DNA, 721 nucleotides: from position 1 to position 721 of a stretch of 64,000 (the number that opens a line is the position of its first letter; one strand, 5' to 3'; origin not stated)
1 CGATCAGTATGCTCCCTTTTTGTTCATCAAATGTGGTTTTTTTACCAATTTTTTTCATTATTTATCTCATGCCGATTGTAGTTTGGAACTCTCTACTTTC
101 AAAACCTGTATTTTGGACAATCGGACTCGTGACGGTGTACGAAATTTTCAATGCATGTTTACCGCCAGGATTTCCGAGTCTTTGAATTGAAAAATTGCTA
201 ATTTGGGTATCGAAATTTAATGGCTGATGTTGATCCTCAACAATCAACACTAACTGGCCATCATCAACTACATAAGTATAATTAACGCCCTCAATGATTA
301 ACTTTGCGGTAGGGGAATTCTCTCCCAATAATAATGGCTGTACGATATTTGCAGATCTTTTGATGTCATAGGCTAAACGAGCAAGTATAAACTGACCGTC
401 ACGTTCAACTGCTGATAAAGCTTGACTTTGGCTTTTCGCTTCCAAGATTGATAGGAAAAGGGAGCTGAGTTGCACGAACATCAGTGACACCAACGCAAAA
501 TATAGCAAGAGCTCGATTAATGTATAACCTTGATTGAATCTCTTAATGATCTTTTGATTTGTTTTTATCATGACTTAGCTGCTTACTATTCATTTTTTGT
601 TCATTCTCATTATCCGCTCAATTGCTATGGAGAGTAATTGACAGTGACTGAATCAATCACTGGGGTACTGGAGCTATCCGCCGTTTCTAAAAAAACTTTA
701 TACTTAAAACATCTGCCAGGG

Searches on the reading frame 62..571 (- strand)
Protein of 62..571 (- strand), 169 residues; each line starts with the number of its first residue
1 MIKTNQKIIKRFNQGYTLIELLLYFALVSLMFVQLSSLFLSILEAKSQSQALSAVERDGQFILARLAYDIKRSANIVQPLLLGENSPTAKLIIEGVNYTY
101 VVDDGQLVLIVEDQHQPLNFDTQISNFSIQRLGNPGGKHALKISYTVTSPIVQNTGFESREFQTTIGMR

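Call 3: search_protein_families(library=pfam, proteins=[window:62-571:-], max_evalue=1)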
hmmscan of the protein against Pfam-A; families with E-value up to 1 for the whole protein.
window:62-571:- (169 aa): 2 families
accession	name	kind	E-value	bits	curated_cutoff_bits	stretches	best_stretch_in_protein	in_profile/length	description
PF07963.17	N_methyl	-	0.0023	17.9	21.2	1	11-31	2-22/27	Prokaryotic N-terminal methylation motif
PF02453.23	Reticulon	-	0.02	15.2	31.8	1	15-87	31-104/157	Reticulon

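Call 4: search_protein_families(library=ncbifam, proteins=[window:62-571:-], max_evalue=1)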
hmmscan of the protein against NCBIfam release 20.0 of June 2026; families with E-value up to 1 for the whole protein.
window:62-571:- (169 aa): 8 families
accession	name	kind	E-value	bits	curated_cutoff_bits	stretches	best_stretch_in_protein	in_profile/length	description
NF038304.1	EPS_HpsC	equivalog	0.00044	19.9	200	1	5-73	12-80/318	hormogonium polysaccharide secretion pseudopilin HpsC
NF041002.1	pilin_ComGF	equivalog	0.0017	18.6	80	1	13-71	1-57/139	competence type IV pilus minor pilin ComGF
NF040982.1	ComGD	equivalog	0.0035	17.7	70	1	14-58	2-46/139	competence type IV pilus minor pilin ComGD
NF007848.0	PRK10557.1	equivalog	0.035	13.4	120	1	9-72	6-69/192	prepilin peptidase-dependent protein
TIGR01708.2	typeII_sec_gspH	equivalog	0.066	13.2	80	1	14-54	2-39/169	type II secretion system minor pseudopilin GspH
NF041013.1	T4P_ComGE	equivalog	0.11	12.6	49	1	13-53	3-47/83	competence type IV pilus minor pilin ComGE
NF007800.0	PRK10506.1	equivalog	0.12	12.2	158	1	11-33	6-28/163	prepilin peptidase-dependent protein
TIGR02599.1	TIGR02599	subfamily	0.15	11.3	256.5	1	15-69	1-50/361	Verru_Chthon cassette protein C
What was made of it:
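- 62..571 (-): Downstream minor pilin, 169 aa, J-type (ComGF/GspJ-like), G|YTLIE. Calls 3 and 4.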

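Call 71: search_protein_families(library=ncbifam, alignment_id=A3, max_evalue=0.01)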
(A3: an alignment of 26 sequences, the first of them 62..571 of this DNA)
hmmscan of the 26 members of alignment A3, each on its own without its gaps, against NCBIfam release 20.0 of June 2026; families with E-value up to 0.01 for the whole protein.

A. member 1, window:62-571:- (169 aa): 3 families
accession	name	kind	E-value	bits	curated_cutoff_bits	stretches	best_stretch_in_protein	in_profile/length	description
NF038304.1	EPS_HpsC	equivalog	0.00044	19.9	200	1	5-73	12-80/318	hormogonium polysaccharide secretion pseudopilin HpsC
NF041002.1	pilin_ComGF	equivalog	0.0017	18.6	80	1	13-71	1-57/139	competence type IV pilus minor pilin ComGF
NF040982.1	ComGD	equivalog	0.0035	17.7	70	1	14-58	2-46/139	competence type IV pilus minor pilin ComGD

B. families by the number of members that match (of 26 scanned): 18 families
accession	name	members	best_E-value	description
TIGR02599.1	TIGR02599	14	6.4e-06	Verru_Chthon cassette protein C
NF041002.1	pilin_ComGF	13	1.3e-08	competence type IV pilus minor pilin ComGF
NF007848.0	PRK10557.1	10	2e-06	prepilin peptidase-dependent protein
NF040982.1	ComGD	9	2.6e-05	competence type IV pilus minor pilin ComGD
NF041013.1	T4P_ComGE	5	1.8e-06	competence type IV pilus minor pilin ComGE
NF038304.1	EPS_HpsC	5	7.8e-05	hormogonium polysaccharide secretion pseudopilin HpsC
NF040999.1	pilin_ComGC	5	0.00014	competence type IV pilus major pilin ComGC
TIGR02532.1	IV_pilin_GFxxxE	2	0.00052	prepilin-type N-terminal cleavage/methylation domain-containing protein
NF038008.1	ABC_perm_DarB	1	0.0002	darobactin export ABC transporter permease subunit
NF041014.1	pilin_ComGG_2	1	0.0036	competence type IV pilus minor pilin ComGG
TIGR01711.1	gspJ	1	0.0039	type II secretion system minor pseudopilin GspJ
NF041775.1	typeIV_PilA_Myxo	1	0.006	type IV pilin protein PilA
NF002052.0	PRK00886.1-1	1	0.0065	2-phosphosulfolactate phosphatase family protein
TIGR01707.1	gspI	1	0.0066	type II secretion system minor pseudopilin GspI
NF007800.0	PRK10506.1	1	0.0076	prepilin peptidase-dependent protein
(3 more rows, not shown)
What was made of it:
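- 62..571 (-): 13 of 26 orthologues hit ComGF and 14 of 26 hit Verru_Chthon cassette protein C, all below cut-off (call 71).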
